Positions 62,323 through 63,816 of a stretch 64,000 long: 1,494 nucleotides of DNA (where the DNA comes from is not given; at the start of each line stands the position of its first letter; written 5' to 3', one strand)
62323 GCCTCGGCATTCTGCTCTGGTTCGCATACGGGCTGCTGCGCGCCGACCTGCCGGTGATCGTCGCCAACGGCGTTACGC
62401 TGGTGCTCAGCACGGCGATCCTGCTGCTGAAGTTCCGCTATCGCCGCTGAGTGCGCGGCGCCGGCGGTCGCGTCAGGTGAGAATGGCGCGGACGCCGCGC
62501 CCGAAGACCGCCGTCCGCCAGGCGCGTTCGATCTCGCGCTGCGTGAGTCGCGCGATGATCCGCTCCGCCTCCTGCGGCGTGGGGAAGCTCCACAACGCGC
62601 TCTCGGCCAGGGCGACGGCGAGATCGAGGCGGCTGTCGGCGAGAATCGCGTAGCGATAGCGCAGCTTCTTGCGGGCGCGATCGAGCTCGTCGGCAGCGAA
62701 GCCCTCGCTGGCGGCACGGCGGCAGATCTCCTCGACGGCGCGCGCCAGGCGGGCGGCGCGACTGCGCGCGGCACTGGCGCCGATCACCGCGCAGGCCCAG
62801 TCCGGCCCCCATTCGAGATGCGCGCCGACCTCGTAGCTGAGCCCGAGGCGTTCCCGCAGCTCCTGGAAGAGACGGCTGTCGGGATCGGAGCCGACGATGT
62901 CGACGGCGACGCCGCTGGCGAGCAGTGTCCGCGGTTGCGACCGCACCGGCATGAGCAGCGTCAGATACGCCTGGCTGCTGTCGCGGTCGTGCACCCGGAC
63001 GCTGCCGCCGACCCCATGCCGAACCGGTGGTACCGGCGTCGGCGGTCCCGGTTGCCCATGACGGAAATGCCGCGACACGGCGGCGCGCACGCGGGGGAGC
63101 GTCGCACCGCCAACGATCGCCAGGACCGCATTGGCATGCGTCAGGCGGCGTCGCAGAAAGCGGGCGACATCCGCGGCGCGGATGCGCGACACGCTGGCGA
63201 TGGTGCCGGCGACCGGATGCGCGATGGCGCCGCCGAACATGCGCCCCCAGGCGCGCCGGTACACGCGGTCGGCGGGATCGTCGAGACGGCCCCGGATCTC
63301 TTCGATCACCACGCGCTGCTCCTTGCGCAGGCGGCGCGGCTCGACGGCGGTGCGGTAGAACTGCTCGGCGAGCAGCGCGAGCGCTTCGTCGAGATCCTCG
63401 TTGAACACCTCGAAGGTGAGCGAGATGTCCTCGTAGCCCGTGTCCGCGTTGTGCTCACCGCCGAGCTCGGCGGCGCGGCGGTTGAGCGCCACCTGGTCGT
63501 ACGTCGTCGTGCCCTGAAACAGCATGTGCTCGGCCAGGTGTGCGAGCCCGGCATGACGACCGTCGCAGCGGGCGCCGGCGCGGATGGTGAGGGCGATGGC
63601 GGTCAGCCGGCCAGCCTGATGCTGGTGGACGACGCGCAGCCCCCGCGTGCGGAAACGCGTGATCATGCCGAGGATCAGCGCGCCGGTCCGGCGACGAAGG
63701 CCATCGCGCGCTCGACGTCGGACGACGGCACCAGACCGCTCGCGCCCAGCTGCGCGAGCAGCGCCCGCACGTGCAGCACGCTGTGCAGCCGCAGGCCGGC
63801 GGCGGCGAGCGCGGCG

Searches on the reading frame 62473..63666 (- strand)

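Call 61: search_protein_families(library=pfam, proteins=[window:62473-63666:-], max_evalue=0.0001)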
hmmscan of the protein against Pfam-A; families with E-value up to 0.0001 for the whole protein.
window:62473-63666:- (397 aa): 2 families
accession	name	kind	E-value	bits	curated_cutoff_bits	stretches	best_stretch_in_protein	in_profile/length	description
PF05193.26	Peptidase_M16_C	-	7.5e-27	94.8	23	1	162-335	2-181/181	Peptidase M16 inactive domain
PF00675.25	Peptidase_M16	-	8.7e-24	84.6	22.3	1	12-131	2-123/149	Insulinase (Peptidase family M16)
